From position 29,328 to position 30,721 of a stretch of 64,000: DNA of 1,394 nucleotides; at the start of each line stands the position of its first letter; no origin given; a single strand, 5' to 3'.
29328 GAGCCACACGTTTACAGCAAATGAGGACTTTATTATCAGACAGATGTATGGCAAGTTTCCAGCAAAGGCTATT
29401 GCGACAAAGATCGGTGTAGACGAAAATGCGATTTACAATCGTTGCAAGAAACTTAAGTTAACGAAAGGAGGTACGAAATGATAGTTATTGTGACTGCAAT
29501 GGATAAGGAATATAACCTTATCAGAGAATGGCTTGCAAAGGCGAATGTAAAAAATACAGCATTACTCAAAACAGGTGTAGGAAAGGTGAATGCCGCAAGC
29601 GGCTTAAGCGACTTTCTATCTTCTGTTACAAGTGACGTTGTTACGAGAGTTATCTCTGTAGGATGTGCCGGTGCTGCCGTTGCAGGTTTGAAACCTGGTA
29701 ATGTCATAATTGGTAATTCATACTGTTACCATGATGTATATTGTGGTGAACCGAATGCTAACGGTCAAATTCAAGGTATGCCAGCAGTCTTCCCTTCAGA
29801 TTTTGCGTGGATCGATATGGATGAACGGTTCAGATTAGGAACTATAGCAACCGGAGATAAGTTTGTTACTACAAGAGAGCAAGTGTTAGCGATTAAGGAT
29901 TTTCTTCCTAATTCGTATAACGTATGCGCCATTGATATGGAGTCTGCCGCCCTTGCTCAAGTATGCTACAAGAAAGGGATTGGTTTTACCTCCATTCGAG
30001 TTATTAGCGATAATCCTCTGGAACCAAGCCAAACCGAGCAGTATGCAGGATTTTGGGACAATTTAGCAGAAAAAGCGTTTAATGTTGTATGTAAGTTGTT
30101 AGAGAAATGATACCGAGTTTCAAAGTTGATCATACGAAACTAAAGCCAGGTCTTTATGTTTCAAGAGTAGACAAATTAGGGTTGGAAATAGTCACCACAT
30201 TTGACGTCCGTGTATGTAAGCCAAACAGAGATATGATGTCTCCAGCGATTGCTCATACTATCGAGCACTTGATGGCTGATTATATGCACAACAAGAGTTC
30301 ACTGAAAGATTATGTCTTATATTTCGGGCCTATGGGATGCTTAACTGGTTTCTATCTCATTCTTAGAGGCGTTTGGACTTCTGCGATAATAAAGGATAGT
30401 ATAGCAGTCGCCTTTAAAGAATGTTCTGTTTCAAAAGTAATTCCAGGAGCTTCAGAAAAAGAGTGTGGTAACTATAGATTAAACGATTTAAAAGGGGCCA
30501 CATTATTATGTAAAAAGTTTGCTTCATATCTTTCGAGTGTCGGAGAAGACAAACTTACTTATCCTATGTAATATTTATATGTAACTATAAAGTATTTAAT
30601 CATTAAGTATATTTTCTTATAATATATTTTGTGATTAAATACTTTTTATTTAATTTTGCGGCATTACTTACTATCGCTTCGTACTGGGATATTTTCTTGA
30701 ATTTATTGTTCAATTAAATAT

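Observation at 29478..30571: Phage-encoded Pfs (MTA/SAH nucleosidase) plus LuxS operon with intact catalytic residues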

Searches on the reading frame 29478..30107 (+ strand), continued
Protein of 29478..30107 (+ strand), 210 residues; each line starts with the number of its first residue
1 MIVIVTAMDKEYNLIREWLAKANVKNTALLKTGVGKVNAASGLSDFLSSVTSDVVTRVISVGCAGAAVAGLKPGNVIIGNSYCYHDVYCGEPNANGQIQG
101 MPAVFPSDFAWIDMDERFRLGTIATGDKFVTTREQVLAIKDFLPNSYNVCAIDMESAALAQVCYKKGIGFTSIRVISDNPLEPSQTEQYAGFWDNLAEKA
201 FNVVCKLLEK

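Call 45: find_encoding_contigs(protein=P0141, flank=10000, max_places=2)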
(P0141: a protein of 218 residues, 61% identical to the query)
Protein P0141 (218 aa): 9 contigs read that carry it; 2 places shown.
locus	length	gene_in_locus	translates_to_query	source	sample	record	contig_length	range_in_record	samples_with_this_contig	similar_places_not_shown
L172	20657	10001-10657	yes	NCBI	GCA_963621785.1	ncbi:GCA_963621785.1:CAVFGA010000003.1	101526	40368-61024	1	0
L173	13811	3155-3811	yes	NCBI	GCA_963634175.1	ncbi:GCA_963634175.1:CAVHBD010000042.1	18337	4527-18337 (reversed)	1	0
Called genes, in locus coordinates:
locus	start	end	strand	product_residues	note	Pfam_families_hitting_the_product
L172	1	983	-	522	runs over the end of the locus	-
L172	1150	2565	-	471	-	PF05133:SPP1_portal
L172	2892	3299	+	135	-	-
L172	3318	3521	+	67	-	-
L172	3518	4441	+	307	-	-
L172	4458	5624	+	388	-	PF02086:MethyltransfD12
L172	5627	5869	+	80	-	-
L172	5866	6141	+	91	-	-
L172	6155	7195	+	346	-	PF24703:DUF7666, PF01391:Collagen (faint)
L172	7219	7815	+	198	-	-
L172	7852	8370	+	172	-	-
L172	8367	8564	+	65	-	-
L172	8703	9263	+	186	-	PF00692:dUTPase, PF22769:DCD (weak)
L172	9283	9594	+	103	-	-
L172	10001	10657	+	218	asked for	PF01048:PNP_UDP_1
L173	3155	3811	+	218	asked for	PF01048:PNP_UDP_1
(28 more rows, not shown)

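Call 51: list_cluster_members(proteins=[P0192, P0195, P0208, P0236, P0234, P0212, P0232, P0201, P0177, P0238])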
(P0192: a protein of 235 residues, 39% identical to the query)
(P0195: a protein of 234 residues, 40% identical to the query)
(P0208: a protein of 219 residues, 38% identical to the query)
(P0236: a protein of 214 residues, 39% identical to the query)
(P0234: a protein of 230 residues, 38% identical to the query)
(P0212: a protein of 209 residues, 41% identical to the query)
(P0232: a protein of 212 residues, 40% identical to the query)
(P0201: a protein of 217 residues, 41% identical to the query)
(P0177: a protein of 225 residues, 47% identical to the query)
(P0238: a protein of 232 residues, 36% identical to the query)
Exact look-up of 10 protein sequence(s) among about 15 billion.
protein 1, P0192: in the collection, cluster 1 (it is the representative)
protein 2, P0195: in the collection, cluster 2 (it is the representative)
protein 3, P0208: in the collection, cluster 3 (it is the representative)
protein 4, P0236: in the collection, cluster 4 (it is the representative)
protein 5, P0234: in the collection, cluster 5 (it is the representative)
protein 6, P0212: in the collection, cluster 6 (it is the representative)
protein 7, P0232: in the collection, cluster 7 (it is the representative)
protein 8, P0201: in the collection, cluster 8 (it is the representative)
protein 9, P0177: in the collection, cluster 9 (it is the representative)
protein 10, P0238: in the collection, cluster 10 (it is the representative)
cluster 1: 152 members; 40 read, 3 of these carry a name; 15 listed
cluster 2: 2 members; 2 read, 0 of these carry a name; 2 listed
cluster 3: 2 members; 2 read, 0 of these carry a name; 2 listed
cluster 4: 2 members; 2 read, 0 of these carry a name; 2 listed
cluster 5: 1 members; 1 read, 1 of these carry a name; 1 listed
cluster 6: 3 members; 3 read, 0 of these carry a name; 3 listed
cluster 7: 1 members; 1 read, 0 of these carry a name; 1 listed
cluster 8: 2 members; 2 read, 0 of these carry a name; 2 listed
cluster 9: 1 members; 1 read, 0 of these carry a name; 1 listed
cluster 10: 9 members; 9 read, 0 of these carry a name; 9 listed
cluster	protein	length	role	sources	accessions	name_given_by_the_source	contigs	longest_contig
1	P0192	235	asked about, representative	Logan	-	-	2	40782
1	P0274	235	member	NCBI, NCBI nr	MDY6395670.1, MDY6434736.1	MAG: 5'-methylthioadenosine/adenosylhomocysteine nucleosidase [Synergistales bacterium] | 5'-methylthioadenosine/adenosylhomocysteine nucleosidase [Bacteroidales bacterium]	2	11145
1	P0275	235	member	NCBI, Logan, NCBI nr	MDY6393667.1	MAG: 5'-methylthioadenosine/adenosylhomocysteine nucleosidase [Bacteroidales bacterium] | 5'-methylthioadenosine/adenosylhomocysteine nucleosidase [Bacteroidales bacterium]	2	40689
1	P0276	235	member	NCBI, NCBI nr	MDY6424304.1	MAG: 5'-methylthioadenosine/adenosylhomocysteine nucleosidase [Bacteroidales bacterium] | 5'-methylthioadenosine/adenosylhomocysteine nucleosidase [Bacteroidales bacterium]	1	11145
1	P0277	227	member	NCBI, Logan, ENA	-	-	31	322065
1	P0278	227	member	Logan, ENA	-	-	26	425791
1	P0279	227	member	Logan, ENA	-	-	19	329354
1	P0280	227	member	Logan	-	-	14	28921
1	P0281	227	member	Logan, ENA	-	-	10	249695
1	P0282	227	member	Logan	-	-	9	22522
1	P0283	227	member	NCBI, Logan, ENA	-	-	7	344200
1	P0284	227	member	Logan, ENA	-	-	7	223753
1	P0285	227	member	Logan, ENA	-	-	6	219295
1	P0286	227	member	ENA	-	-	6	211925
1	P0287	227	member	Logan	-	-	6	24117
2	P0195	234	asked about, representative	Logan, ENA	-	-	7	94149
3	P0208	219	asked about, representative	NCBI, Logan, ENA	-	-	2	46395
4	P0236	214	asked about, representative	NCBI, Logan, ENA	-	-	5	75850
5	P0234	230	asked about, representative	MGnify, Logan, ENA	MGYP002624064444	CR=1 FL=1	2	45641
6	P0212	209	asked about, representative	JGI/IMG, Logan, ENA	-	-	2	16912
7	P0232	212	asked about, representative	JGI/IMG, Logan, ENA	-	-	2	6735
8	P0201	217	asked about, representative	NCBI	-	-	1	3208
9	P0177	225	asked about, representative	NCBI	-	-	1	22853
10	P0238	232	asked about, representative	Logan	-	-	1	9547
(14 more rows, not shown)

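Call 61: predict_structure(alignment_id=A3)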
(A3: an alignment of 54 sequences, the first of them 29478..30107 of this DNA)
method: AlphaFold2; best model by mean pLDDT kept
length: 210 residues; sequences in the alignment: 54
mean_pLDDT: 96.1   pTM: 0.92
mean pLDDT of the five models: 96.1, 96.1, 95.8, 94.7, 94.5
residues with pLDDT >= 90: 203; 70-90: 7; 50-70: 0; < 50: 0
segments of 3 or more residues with pLDDT < 50: none
pLDDT, mean of each block of 10 residues (from residue 1): 97 96 95 98 97 91 97 98 97 96 98 92 97 98 97 99 98 98 96 94 92
secondary structure, 60 per line:
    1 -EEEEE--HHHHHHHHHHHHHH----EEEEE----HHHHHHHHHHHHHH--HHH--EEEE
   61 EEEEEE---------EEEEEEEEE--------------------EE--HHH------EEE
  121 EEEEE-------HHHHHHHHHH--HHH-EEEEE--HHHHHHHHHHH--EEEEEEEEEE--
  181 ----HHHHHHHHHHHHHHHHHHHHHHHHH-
elements in order: E2-6 H9-22 E27-31 H36-49 E57-66 E76-84 E118-125 H133-142 E149-153 H156-166 E169-178 H185-209

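Call 65: fold_search(model_id=the predicted structure, library=pdb)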
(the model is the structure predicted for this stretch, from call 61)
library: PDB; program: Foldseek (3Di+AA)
matches with E <= 10: 1444; with E <= 0.001: 663
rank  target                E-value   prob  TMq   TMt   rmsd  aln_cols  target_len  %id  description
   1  4qez_A                4.1e-19  1.00  0.82  0.78   4.4       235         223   30  Crystal structure of 5'-methylthioadenosine/S-adenosylhomocysteine nucleosidase from Bacillus anthracis (released 2014-06-18)
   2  4qez_B                8.7e-19  1.00  0.84  0.76   4.1       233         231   30  Crystal structure of 5'-methylthioadenosine/S-adenosylhomocysteine nucleosidase from Bacillus anthracis (released 2014-06-18)
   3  4l0m                  1.1e-18  1.00  0.82  0.73   5.7       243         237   26  Crystal structure of a putative 5'-methylthioadenosine/S-adenosylhomocysteine nucleosidase from Borrelia burgdorferi B31 (released 2013-08-14)
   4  6po4_A                1.3e-18  1.00  0.83  0.76   4.3       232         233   27  2.1 Angstrom Resolution Crystal Structure of 5'-methylthioadenosine/S-adenosylhomocysteine nucleosidase (mtnN) from Ha (released 2019-07-17)
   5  3dp9_A                1.4e-18  1.00  0.81  0.74   3.3       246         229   26  Crystal structure of Vibrio cholerae 5'-methylthioadenosine/S-adenosyl homocysteine nucleosidase (MTAN) complexed with (released 2009-03-10)
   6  3dp9_C                3.2e-18  1.00  0.82  0.75   4.7       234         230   28  Crystal structure of Vibrio cholerae 5'-methylthioadenosine/S-adenosyl homocysteine nucleosidase (MTAN) complexed with (released 2009-03-10)
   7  3bl6                  6.0e-18  1.00  0.84  0.77   2.6       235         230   25  Crystal structure of Staphylococcus aureus 5'-methylthioadenosine/S-adenosylhomocysteine nucleosidase in complex with fo (released 2008-06-10)
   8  4x24_A                7.8e-18  1.00  0.83  0.74   4.6       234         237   27  Crystal structure of Vibrio cholerae 5'-methylthioadenosine/S-adenosyl homocysteine nucleosidase (MTAN) complexed with (released 2015-08-19)
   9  1zos_A                1.3e-17  1.00  0.82  0.76   2.8       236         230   26  Structure of 5'-methylthionadenosine/S-Adenosylhomocysteine nucleosidase from S. pneumoniae with a transition-state in (released 2006-04-25)
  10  6po4_B                1.4e-17  1.00  0.82  0.75   4.3       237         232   26  2.1 Angstrom Resolution Crystal Structure of 5'-methylthioadenosine/S-adenosylhomocysteine nucleosidase (mtnN) from Ha (released 2019-07-17)
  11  4g89_A                1.4e-17  1.00  0.81  0.74   3.2       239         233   25  Crystal structure of k. pneumoniae mta/adohcy nucleosidase in complex with fragmented s-adenosyl-l-homocysteine (released 2012-09-19)
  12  1z5n_B                1.5e-17  1.00  0.81  0.74   3.2       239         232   25  Crystal structure of MTA/AdoHcy nucleosidase Glu12Gln mutant complexed with 5-methylthioribose and adenine (released 2005-10-04)
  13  4wkb_A                1.5e-17  1.00  0.82  0.73   4.7       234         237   28  Crystal structure of Vibrio cholerae 5'-methylthioadenosine/S-adenosyl homocysteine nucleosidase (MTAN) complexed with (released 2015-08-19)
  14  3eei_A                2.1e-17  1.00  0.81  0.74   3.2       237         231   27  Crystal structure of 5'-methylthioadenosine/S-adenosylhomocysteine nucleosidase from neisseria meningitidis in complex (released 2009-09-08)
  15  4f2w_B                2.3e-17  1.00  0.82  0.73   4.5       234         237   25  Crystal structure of 5'-methylthioadenosine/S-adenosylhomocysteine nucleosidase from Salmonella enterica with methyl-t (released 2013-05-01)
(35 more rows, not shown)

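Call 76: find_encoding_contigs(protein=P0192, flank=6000, max_places=2)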
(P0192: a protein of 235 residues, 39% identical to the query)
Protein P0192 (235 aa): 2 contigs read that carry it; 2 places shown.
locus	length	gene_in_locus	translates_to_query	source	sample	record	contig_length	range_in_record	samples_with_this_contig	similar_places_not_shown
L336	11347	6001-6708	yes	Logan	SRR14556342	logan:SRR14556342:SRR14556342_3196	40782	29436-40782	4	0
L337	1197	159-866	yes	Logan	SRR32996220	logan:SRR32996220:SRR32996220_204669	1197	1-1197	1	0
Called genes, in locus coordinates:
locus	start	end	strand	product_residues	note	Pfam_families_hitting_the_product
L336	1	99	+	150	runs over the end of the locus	PF02580:Tyr_Deacylase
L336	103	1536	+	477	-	PF00246:Peptidase_M14, PF24827:AstE_AspA_cat, PF13620:CarboxypepD_reg, PF13715:CarbopepD_reg_2, PF18962:Por_Secre_tail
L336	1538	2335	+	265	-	-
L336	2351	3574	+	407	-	PF04413:Glycos_transf_N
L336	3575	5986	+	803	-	-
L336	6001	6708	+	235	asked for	PF01048:PNP_UDP_1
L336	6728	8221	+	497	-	-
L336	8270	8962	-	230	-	-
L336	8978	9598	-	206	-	-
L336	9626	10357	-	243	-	-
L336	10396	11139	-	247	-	PF13744:HTH_37 (weak), PF13560:HTH_31, PF01381:HTH_3, PF12844:HTH_19, PF13443:HTH_26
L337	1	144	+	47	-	?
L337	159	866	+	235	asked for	PF01048:PNP_UDP_1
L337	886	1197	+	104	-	?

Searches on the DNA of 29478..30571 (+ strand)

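Call 6: search_dna_similar(query=window:29478-30571:+, collection=phages, mode=distant, max_rows=20)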
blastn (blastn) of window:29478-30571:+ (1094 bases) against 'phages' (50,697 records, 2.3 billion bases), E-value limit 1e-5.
No match.
